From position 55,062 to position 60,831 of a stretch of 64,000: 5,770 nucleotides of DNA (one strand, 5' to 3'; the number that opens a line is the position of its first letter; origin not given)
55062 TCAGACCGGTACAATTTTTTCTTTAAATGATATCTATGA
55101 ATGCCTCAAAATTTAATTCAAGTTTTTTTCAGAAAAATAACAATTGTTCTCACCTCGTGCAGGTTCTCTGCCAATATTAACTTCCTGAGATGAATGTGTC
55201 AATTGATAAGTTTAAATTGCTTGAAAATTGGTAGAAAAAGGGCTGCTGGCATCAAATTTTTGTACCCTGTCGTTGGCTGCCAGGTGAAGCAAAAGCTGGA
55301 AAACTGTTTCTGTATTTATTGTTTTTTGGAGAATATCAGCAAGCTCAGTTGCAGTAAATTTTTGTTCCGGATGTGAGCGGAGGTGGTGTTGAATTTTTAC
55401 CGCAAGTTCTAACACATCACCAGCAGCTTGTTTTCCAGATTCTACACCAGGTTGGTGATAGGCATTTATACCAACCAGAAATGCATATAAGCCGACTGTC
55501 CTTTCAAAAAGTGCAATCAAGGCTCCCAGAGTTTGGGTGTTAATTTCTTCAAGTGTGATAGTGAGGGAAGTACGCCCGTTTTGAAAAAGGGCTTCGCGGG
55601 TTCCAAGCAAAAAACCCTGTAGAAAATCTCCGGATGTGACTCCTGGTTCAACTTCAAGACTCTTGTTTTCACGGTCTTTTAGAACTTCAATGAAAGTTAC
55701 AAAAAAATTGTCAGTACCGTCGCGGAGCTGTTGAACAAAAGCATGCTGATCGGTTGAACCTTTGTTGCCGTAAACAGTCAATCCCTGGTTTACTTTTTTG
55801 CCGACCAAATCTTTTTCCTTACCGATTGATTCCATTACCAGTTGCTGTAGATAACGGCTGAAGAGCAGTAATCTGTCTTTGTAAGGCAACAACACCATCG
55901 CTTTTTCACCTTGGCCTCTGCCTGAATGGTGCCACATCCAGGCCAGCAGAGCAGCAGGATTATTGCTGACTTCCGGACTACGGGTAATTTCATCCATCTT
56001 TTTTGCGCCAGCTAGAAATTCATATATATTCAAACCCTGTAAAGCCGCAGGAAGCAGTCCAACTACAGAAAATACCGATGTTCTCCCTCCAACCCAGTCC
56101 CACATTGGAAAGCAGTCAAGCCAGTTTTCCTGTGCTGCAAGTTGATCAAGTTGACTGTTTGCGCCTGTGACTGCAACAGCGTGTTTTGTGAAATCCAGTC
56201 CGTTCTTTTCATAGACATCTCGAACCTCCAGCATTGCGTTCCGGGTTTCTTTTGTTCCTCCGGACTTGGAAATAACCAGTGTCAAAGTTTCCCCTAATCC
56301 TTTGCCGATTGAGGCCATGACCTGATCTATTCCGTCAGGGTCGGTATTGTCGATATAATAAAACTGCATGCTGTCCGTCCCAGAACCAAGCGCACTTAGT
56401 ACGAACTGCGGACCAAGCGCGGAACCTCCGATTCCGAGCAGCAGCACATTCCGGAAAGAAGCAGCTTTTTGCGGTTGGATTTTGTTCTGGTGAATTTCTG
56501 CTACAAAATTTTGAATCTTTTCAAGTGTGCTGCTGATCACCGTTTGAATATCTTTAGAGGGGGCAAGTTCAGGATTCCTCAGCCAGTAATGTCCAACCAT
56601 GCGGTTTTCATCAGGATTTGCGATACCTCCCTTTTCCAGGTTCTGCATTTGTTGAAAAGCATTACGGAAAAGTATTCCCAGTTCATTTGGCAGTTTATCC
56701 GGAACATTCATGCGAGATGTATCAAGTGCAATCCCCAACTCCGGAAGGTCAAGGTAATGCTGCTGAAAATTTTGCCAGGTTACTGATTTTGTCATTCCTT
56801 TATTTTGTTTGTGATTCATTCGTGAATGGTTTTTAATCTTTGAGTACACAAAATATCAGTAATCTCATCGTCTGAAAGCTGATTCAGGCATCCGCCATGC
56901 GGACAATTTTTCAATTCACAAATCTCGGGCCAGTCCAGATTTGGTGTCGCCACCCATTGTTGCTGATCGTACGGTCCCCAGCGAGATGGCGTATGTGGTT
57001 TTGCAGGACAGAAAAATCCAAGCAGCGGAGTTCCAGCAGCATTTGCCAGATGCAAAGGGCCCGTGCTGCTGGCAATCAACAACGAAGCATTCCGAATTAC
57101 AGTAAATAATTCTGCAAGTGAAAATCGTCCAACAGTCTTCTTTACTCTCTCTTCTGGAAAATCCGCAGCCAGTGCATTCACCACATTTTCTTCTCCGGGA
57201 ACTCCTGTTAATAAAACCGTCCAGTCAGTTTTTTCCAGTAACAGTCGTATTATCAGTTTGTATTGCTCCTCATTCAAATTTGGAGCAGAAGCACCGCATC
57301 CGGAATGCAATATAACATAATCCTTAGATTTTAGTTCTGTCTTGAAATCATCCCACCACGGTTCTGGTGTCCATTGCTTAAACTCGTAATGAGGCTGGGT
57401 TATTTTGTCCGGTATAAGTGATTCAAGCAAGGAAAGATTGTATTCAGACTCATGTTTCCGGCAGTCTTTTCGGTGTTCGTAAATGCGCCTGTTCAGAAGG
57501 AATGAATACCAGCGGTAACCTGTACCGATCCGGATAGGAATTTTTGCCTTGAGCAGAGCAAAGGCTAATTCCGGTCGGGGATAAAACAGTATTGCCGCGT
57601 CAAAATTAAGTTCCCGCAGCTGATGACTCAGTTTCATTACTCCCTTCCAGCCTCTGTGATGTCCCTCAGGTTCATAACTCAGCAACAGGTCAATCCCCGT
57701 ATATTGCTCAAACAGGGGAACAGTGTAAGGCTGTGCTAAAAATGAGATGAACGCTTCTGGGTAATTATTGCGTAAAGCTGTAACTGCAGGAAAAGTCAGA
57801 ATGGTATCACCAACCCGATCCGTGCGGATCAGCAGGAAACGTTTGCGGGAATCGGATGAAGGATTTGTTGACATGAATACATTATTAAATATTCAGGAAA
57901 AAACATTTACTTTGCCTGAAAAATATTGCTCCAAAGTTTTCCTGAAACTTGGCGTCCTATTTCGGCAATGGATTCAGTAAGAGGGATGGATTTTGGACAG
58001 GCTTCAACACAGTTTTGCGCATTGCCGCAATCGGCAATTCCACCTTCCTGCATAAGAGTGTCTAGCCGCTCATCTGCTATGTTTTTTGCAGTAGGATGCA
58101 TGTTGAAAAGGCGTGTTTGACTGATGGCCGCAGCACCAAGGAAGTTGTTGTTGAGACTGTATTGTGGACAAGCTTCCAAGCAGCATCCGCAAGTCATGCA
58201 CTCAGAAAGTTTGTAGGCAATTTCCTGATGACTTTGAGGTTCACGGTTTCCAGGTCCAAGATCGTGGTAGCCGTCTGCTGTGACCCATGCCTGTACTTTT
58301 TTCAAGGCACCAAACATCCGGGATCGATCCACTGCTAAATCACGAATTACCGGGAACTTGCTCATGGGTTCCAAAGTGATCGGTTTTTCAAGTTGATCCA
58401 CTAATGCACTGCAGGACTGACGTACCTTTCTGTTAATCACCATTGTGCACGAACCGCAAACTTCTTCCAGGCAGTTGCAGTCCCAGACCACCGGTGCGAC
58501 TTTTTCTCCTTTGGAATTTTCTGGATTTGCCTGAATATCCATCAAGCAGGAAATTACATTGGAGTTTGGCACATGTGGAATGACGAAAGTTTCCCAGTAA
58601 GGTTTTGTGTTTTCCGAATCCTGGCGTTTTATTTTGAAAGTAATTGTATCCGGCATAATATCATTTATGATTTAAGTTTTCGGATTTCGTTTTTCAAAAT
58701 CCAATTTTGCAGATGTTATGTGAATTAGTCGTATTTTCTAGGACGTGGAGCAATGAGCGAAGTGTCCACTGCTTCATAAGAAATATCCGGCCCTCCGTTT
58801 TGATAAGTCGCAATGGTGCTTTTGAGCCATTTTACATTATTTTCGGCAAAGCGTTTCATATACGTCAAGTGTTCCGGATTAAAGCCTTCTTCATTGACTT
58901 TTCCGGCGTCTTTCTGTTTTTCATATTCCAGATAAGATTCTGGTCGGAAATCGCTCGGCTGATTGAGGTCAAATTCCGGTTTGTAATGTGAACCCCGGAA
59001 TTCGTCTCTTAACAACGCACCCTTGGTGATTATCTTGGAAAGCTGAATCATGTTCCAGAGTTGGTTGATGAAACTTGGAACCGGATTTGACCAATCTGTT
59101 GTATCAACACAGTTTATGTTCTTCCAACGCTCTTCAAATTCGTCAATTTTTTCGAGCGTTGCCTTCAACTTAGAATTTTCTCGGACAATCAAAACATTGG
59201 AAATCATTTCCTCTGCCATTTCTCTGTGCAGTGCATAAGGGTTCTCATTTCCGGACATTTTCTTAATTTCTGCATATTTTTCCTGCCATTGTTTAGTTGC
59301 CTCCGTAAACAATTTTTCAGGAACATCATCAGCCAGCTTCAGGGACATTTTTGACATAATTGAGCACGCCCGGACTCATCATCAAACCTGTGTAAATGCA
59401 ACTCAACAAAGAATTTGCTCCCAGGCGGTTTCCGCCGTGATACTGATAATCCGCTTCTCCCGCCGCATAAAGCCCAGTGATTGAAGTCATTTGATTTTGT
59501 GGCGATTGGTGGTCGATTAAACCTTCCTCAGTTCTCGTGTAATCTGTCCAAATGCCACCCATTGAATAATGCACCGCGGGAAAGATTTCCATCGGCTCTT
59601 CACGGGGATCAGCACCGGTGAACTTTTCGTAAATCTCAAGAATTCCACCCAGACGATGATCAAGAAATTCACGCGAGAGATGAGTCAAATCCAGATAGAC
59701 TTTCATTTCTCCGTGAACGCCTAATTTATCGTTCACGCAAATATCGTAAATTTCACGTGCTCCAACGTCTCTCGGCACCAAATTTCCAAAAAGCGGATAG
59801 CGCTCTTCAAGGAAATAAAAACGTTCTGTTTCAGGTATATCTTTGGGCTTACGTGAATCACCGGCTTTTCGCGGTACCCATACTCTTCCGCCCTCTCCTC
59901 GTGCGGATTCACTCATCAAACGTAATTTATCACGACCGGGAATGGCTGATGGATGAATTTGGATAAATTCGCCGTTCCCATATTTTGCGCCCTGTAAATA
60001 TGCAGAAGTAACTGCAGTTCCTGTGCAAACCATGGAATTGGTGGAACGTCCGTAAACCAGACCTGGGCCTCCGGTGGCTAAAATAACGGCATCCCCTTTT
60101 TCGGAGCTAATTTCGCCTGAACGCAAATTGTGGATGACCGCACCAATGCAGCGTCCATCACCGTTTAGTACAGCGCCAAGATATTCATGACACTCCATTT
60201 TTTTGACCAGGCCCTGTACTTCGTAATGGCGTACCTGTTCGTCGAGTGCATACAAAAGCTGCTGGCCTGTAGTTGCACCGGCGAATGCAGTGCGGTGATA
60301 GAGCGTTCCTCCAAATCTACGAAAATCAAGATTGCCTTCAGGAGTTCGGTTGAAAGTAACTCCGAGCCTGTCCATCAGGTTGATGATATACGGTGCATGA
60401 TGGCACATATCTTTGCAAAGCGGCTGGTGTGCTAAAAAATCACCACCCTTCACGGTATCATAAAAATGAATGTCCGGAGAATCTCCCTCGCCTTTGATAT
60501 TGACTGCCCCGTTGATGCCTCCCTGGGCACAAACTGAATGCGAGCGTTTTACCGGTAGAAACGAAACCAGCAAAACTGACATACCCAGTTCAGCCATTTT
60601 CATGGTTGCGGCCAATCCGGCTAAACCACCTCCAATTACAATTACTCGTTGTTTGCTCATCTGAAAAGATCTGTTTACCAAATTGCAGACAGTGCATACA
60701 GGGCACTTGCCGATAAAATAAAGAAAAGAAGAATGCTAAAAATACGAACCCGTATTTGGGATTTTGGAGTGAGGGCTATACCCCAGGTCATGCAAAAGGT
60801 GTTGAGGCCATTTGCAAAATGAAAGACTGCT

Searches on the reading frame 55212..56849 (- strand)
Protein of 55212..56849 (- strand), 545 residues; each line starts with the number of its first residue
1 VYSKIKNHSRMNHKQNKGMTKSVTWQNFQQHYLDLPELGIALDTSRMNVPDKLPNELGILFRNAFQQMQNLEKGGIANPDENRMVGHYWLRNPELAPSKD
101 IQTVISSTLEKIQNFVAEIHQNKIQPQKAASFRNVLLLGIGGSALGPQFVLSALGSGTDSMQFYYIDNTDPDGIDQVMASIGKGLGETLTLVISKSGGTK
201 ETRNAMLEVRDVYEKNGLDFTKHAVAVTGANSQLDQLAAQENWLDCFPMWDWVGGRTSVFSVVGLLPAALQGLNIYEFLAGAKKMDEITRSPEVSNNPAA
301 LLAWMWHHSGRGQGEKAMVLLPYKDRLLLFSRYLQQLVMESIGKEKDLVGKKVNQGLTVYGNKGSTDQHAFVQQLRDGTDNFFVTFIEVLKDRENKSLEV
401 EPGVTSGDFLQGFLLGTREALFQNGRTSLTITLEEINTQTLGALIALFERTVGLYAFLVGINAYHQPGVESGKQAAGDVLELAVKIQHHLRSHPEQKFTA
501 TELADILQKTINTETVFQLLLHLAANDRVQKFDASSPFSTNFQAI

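Call 73: search_protein_families(library=pfam, proteins=[window:55212-56849:-], max_evalue=0.00001)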
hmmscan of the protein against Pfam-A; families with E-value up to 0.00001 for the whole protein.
window:55212-56849:- (545 aa): 1 family
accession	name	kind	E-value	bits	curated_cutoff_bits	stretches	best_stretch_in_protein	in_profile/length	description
PF00342.24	PGI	-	3.9e-62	210.9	22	1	66-481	26-467/486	Phosphoglucose isomerase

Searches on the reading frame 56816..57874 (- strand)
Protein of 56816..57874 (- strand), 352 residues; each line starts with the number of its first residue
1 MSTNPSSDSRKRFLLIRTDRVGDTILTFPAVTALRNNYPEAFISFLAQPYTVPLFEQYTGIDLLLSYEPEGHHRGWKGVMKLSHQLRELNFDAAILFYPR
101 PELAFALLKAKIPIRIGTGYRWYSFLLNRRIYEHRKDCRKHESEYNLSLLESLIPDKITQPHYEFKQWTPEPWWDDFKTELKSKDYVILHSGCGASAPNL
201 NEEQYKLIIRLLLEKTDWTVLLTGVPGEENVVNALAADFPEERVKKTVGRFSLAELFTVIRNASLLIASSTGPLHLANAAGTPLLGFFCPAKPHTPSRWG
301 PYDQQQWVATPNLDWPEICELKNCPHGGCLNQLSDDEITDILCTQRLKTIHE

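Call 73: search_protein_families(library=pfam, proteins=[window:56816-57874:-], max_evalue=0.00001)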
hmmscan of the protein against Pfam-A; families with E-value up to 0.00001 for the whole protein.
window:56816-57874:- (352 aa): 1 family
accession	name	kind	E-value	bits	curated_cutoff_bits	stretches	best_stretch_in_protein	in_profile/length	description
PF01075.23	Glyco_transf_9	-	4.1e-19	69.3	22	1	80-309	2-227/247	Glycosyltransferase family 9 (heptosyltransferase)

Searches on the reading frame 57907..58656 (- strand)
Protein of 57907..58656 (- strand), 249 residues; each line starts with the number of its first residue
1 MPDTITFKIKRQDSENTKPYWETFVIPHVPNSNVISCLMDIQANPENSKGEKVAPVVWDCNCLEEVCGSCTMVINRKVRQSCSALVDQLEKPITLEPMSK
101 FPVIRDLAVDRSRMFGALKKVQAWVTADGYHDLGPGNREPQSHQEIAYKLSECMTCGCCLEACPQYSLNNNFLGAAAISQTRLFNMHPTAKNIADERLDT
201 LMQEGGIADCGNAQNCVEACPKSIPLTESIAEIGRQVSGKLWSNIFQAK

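Call 73: search_protein_families(library=pfam, proteins=[window:57907-58656:-], max_evalue=0.00001)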
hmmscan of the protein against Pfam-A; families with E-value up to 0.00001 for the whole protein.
window:57907-58656:- (249 aa): 3 families
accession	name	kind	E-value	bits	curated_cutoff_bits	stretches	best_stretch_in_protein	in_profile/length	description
PF13085.11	Fer2_3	-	8e-29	100.2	27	1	6-115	1-106/107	2Fe-2S iron-sulfur cluster binding domain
PF13183.11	Fer4_8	-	1.6e-08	35.4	27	1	150-224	2-68/68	4Fe-4S dicluster domain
PF13534.11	Fer4_17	-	6.6e-07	30.2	22.2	1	152-224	1-60/61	4Fe-4S dicluster domain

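Call 88: find_encoding_contigs(protein=window:57907-58656:-, flank=10000, max_places=4)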
Protein window:57907-58656:- (249 aa): 23 contigs read that carry it; 4 places shown.
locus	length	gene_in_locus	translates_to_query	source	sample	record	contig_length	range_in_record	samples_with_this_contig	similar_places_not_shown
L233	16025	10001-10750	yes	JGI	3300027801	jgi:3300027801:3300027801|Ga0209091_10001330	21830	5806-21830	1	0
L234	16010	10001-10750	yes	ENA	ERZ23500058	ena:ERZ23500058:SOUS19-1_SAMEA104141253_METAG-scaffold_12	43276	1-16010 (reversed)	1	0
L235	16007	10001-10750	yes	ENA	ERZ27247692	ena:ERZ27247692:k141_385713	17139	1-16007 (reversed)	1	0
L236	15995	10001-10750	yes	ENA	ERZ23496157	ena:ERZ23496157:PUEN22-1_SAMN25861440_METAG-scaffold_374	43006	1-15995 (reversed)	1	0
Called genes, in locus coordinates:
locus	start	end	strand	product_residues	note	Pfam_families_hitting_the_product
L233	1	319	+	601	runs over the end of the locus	PF02771:Acyl-CoA_dh_N, PF02770:Acyl-CoA_dh_M, PF00441:Acyl-CoA_dh_1, PF22924:ACOX_C_alpha1 (faint), PF12806:Acyl-CoA_dh_C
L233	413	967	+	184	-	PF01725:Ham1p_like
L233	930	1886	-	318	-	PF02401:LYTB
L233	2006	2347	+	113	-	-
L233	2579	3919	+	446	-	PF02881:SRP54_N, PF13401:AAA_22 (weak), PF00448:SRP54, PF02978:SRP_SPB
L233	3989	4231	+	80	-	PF00886:Ribosomal_S16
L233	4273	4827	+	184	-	PF01782:RimM, PF05239:PRC (weak), PF24986:PRC_RimM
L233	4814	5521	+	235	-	PF01746:tRNA_m1G_MT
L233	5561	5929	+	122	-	PF01245:Ribosomal_L19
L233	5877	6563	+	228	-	PF01351:RNase_HII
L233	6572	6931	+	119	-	PF02021:UPF0102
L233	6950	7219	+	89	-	PF01649:Ribosomal_S20p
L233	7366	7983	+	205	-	PF01127:Sdh_cyt (weak), PF22571:LiaI-LiaF-TM_PspC (weak), PF01127:Sdh_cyt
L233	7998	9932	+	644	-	PF00890:FAD_binding_2, PF02910:Succ_DH_flav_C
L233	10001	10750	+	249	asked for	PF13085:Fer2_3, PF13183:Fer4_8, PF13534:Fer4_17 (weak)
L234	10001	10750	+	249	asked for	PF13085:Fer2_3, PF13183:Fer4_8, PF13534:Fer4_17 (weak)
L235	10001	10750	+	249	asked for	PF13085:Fer2_3, PF13183:Fer4_8, PF13534:Fer4_17 (weak)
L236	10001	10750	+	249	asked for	PF13085:Fer2_3, PF13183:Fer4_8, PF13534:Fer4_17 (weak)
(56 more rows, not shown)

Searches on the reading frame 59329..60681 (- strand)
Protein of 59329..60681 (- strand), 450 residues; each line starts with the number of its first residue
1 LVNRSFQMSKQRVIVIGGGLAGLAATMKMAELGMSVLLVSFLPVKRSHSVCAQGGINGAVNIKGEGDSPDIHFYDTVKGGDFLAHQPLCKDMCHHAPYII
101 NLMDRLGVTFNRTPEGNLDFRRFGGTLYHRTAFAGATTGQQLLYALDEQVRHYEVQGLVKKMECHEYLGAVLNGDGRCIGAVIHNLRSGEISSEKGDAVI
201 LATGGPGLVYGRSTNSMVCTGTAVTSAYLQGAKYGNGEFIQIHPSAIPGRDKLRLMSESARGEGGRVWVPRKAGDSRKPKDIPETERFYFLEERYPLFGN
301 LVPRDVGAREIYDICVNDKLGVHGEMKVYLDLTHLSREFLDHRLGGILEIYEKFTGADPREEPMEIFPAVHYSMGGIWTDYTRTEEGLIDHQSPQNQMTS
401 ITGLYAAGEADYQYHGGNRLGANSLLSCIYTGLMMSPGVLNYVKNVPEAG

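Call 73: search_protein_families(library=pfam, proteins=[window:59329-60681:-], max_evalue=0.00001)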
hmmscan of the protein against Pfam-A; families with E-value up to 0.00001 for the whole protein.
window:59329-60681:- (450 aa): 1 family
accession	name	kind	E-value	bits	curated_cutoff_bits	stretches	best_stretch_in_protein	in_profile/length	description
PF00890.30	FAD_binding_2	-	4.4e-79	267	20.4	1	13-425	2-414/414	FAD binding domain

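Call 94: list_cluster_members(proteins=[window:59329-60681:-, window:58725-59357:-, window:62721-63107:-, window:62095-62454:-, window:18221-18646:+, window:18790-19200:+])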
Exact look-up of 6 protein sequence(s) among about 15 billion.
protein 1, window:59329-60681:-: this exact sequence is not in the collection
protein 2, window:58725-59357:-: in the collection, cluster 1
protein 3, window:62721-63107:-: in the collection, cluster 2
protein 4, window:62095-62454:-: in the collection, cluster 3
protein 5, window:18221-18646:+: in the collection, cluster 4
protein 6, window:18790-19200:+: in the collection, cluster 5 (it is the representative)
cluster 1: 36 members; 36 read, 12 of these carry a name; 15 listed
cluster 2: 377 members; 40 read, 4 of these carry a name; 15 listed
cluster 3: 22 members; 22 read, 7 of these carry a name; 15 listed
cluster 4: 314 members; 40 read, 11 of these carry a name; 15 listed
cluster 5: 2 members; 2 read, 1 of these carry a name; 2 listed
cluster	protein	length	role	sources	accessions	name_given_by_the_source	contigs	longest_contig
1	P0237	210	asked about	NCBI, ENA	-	-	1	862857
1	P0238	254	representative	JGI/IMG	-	succinate dehydrogenase / fumarate reductase flavoprotein subunit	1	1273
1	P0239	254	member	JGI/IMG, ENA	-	succinate dehydrogenase / fumarate reductase flavoprotein subunit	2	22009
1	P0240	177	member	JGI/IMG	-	succinate dehydrogenase / fumarate reductase flavoprotein subunit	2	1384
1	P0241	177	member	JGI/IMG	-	succinate dehydrogenase / fumarate reductase flavoprotein subunit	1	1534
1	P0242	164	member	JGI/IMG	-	succinate dehydrogenase / fumarate reductase flavoprotein subunit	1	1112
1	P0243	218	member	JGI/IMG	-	succinate dehydrogenase / fumarate reductase flavoprotein subunit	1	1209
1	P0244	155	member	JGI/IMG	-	succinate dehydrogenase / fumarate reductase flavoprotein subunit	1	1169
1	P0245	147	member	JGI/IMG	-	succinate dehydrogenase / fumarate reductase flavoprotein subunit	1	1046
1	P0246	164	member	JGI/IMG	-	succinate dehydrogenase / fumarate reductase flavoprotein subunit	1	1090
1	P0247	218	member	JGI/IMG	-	succinate dehydrogenase / fumarate reductase flavoprotein subunit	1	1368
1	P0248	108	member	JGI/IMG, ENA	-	succinate dehydrogenase / fumarate reductase flavoprotein subunit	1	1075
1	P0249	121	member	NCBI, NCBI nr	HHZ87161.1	MAG TPA: succinate dehydrogenase flavoprotein subunit, partial [Candidatus ... | succinate dehydrogenase flavoprotein subunit [Candidatus Lambdaproteobacteria bacterium]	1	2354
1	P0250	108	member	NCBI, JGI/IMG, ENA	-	-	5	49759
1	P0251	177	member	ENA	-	-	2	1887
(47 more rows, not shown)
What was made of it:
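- The intact ATPase proteins of the same 90% cluster are listed on 179, 84, 17 and further contigs; the broken ORFs are on 2 (call 94). The contig is 862,857 nt long (call 94). The broken ORFs are on 2 contigs, against hundreds for the intact protein variants (call 94).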
